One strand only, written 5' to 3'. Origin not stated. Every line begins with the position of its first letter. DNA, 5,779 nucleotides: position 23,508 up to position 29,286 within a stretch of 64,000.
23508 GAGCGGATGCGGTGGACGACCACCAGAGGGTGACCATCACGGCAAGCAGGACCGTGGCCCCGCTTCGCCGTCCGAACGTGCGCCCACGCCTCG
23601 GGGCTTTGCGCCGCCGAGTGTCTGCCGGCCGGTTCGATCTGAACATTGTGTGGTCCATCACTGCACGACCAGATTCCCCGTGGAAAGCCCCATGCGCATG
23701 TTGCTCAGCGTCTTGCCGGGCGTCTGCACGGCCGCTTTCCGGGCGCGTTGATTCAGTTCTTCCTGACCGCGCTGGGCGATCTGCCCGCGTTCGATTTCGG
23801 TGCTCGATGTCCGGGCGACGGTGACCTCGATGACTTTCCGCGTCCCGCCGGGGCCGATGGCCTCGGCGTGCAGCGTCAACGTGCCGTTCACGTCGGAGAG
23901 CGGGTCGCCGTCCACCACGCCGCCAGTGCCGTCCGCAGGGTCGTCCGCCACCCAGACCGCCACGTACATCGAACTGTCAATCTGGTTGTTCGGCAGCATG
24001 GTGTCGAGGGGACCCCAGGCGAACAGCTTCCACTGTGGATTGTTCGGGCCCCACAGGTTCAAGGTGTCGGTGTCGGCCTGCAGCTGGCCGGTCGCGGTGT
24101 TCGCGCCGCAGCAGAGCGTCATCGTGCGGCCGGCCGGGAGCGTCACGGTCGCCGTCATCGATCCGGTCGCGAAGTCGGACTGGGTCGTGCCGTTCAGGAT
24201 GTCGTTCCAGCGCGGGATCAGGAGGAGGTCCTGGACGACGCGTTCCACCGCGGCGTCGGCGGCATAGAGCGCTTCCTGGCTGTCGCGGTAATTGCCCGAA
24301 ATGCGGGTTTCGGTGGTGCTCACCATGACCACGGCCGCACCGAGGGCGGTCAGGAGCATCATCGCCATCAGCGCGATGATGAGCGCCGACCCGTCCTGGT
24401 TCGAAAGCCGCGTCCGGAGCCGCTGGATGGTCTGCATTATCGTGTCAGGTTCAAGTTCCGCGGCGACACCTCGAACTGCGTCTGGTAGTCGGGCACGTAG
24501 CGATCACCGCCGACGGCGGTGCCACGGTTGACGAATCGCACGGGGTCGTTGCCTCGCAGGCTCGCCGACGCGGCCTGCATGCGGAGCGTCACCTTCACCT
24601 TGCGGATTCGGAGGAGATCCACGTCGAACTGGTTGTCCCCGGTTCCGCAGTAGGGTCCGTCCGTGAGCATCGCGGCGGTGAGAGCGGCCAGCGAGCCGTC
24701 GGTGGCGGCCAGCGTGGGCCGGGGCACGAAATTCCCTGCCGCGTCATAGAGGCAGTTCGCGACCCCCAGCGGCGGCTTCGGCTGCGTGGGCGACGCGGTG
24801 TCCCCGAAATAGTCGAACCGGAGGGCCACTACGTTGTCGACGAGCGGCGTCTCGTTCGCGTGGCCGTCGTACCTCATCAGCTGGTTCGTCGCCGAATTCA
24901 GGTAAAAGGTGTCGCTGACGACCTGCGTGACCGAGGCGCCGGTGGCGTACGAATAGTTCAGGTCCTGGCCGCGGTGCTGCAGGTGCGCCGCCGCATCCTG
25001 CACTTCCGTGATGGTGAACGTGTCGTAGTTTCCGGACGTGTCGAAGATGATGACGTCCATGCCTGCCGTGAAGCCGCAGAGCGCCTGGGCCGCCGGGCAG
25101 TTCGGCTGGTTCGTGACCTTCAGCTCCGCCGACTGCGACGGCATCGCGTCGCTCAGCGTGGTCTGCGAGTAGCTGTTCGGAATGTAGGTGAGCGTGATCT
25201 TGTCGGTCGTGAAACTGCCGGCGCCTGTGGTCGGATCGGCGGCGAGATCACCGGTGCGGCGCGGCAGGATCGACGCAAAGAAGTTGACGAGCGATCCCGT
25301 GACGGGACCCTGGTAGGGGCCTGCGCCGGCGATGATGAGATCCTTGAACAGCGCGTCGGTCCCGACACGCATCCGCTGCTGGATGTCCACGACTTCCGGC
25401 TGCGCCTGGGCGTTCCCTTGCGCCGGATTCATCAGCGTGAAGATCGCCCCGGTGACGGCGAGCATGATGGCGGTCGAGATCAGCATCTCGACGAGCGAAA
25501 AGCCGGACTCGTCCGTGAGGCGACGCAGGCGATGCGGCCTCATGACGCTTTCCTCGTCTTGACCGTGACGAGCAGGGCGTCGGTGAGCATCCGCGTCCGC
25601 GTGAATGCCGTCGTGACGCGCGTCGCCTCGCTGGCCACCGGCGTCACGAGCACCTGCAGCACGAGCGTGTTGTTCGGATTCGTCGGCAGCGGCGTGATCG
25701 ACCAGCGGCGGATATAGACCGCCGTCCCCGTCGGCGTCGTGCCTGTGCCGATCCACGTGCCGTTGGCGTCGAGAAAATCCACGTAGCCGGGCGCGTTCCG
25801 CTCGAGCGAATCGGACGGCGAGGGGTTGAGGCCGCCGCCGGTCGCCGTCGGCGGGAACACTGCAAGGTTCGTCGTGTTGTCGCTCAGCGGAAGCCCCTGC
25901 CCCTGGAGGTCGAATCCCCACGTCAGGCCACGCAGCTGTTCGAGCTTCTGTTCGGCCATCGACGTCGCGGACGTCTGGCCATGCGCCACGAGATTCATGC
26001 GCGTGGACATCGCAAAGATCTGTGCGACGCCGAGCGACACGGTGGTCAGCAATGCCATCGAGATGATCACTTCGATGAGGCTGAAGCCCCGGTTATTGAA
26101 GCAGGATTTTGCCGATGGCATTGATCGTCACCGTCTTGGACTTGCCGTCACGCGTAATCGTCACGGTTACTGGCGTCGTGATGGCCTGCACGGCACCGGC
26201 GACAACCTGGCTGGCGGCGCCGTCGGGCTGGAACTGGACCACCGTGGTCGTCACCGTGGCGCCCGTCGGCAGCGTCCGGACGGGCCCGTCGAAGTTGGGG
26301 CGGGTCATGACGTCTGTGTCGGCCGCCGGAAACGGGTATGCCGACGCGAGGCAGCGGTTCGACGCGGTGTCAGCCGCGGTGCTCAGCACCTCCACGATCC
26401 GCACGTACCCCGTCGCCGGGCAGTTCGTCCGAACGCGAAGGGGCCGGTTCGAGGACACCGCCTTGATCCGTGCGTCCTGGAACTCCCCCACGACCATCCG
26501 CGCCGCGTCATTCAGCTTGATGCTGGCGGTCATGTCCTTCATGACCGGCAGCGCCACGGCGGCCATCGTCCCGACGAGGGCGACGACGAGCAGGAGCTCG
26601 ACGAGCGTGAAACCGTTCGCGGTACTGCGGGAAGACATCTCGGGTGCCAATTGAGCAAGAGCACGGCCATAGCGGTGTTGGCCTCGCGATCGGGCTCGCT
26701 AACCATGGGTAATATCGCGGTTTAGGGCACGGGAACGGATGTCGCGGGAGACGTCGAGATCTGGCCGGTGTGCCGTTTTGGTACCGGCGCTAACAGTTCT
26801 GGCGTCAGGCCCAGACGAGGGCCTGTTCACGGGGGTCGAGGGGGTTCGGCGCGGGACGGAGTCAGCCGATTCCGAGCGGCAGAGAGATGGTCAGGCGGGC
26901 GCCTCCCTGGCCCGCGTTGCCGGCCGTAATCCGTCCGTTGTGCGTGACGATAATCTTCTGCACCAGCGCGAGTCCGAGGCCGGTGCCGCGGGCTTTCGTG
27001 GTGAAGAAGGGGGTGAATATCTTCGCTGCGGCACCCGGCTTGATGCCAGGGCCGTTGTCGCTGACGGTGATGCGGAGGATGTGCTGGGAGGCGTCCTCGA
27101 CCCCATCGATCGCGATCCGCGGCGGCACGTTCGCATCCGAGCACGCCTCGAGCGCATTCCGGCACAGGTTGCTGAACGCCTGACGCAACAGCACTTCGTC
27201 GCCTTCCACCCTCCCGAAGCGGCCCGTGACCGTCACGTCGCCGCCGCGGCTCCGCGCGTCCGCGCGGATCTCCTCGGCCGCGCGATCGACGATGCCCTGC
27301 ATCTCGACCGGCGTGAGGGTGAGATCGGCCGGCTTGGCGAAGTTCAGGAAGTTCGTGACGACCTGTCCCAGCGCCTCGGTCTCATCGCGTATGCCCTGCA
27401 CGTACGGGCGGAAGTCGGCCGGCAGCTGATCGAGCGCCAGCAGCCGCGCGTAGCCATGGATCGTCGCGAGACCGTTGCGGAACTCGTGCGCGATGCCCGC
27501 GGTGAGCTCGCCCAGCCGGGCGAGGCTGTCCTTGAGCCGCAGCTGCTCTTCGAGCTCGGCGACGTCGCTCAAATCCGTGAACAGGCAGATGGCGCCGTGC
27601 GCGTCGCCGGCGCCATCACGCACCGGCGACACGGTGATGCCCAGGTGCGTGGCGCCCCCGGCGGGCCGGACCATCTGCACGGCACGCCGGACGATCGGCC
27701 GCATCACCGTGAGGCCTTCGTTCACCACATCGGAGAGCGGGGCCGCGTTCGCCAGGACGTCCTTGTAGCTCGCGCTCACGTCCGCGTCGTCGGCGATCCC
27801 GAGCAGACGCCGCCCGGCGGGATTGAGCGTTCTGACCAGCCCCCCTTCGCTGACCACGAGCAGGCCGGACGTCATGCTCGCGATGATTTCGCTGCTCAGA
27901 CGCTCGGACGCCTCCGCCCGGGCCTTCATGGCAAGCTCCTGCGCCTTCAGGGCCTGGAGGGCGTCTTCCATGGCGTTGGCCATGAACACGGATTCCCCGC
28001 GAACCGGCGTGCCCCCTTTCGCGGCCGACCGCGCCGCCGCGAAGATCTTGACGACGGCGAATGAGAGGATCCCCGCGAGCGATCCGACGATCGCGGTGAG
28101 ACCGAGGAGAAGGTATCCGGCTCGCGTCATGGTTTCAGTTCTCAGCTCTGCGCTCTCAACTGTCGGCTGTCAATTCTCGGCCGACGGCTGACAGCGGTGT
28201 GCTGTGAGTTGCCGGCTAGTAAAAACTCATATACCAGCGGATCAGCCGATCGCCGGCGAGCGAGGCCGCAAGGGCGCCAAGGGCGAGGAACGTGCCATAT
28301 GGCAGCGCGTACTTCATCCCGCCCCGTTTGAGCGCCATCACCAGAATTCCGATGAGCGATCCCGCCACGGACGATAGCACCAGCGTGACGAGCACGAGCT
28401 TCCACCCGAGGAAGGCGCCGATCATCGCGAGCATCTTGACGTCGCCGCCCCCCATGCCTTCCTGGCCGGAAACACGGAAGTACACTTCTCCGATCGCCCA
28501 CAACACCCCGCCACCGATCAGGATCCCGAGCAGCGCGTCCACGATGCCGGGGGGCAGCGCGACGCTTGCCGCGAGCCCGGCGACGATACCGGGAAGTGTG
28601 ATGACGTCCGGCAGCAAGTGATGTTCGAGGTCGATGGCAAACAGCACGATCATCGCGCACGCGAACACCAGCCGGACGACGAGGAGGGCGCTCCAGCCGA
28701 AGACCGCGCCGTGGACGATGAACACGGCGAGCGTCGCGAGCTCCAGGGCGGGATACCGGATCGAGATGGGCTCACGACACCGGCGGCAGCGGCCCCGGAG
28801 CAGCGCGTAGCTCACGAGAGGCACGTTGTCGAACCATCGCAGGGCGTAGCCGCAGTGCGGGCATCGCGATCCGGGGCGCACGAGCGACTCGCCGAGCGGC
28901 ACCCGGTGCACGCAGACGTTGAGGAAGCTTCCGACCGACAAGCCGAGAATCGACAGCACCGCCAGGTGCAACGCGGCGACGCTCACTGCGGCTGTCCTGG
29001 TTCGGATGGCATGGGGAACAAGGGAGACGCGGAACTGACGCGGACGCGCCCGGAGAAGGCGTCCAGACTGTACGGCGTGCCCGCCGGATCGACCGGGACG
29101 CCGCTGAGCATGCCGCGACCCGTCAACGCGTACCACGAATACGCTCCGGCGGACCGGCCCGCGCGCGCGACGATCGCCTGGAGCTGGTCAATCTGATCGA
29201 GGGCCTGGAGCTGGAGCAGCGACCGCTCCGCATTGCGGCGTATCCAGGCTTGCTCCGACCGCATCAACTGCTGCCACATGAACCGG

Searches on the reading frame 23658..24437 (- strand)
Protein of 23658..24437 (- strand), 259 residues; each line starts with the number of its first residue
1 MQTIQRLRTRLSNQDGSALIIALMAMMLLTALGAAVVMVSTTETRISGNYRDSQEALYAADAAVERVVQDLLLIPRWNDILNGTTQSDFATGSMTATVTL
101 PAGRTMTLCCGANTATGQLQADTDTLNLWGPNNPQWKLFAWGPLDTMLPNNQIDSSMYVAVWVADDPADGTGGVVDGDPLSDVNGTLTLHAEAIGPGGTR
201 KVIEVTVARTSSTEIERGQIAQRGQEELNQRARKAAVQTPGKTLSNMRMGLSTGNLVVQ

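Call 8: search_protein_families(library=pfam, proteins=[window:23658-24437:-], max_evalue=0.001)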
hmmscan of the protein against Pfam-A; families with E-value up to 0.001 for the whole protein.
window:23658-24437:- (259 aa): 1 family
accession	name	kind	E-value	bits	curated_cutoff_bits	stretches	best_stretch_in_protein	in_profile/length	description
PF14341.11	PilX_N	-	6.6e-13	48.9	25.5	1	16-65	2-51/51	PilX N-terminal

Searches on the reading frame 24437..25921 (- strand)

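Call 8: search_protein_families(library=pfam, proteins=[window:24437-25921:-], max_evalue=0.001)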
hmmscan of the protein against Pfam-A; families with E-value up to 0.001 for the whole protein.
window:24437-25921:- (494 aa): 1 family
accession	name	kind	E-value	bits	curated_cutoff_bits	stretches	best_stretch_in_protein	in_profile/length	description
PF07963.17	N_methyl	-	0.00018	21.4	21.2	1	138-161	4-27/27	Prokaryotic N-terminal methylation motif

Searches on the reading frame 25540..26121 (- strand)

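Call 8: search_protein_families(library=pfam, proteins=[window:25540-26121:-], max_evalue=0.001)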
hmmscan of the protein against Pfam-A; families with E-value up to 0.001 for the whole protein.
window:25540-26121:- (193 aa): 1 family
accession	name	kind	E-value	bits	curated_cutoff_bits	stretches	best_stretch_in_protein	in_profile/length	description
PF07963.17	N_methyl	-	3.6e-07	29.9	21.2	1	9-32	3-26/27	Prokaryotic N-terminal methylation motif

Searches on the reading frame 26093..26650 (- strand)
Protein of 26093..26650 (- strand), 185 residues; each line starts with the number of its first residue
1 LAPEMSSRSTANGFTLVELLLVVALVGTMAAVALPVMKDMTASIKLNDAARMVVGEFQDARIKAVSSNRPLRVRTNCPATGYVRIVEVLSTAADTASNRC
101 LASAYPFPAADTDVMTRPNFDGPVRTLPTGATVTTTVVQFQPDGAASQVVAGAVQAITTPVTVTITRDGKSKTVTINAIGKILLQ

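Call 8: search_protein_families(library=pfam, proteins=[window:26093-26650:-], max_evalue=0.001)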
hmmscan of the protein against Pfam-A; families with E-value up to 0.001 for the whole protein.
window:26093-26650:- (185 aa): 2 families
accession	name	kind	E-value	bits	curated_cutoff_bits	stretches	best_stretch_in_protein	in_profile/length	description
PF12019.13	GspH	-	1.1e-06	29.6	21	1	49-180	1-108/108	Type II transport protein GspH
PF07963.17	N_methyl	-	4.1e-05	23.4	21.2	1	10-34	3-27/27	Prokaryotic N-terminal methylation motif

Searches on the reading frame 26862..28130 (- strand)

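Call 9: search_protein_families(library=pfam, proteins=[window:26862-28130:-], max_evalue=0.001)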
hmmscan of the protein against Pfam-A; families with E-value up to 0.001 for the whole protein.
window:26862-28130:- (422 aa): 6 families
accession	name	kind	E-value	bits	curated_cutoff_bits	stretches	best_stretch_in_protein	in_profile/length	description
PF02518.31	HATPase_c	-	1.2e-23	84.1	26.4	1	310-420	1-110/111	Histidine kinase-, DNA gyrase B-, and HSP90-like ATPase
PF00512.31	HisKA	-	1e-11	45.2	26.9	1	206-266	2-62/66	His Kinase A (phospho-acceptor) domain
PF00989.32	PAS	-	2.9e-09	37.3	22.6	1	81-186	5-112/113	PAS fold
PF08448.16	PAS_4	-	1.8e-05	25.4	23.1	1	85-190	3-108/110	PAS fold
PF14501.12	HATPase_c_5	-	8.9e-05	22.8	22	1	317-403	8-88/102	GHKL domain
PF13426.13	PAS_9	-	0.00036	21.2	27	1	89-189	3-103/103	PAS domain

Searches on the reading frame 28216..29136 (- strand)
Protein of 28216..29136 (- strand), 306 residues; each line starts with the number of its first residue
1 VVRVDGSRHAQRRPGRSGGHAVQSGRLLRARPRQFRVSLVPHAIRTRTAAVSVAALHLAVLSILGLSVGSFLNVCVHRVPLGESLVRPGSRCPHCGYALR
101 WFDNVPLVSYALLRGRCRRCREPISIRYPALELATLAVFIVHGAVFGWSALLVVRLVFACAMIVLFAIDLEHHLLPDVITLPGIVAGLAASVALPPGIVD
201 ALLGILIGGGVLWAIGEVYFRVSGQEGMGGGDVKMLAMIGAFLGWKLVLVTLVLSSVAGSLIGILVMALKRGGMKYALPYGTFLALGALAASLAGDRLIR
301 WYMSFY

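Call 9: search_protein_families(library=pfam, proteins=[window:28216-29136:-], max_evalue=0.001)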
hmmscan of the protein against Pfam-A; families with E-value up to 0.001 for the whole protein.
window:28216-29136:- (306 aa): 2 families
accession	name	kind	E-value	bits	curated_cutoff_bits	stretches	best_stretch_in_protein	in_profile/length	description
PF06750.18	A24_N_bact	-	7.1e-33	113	23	1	63-142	1-80/84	Bacterial Peptidase A24 N-terminal domain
PF01478.23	Peptidase_A24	-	1.7e-21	77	26.5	1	156-264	1-104/104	Type IV leader peptidase family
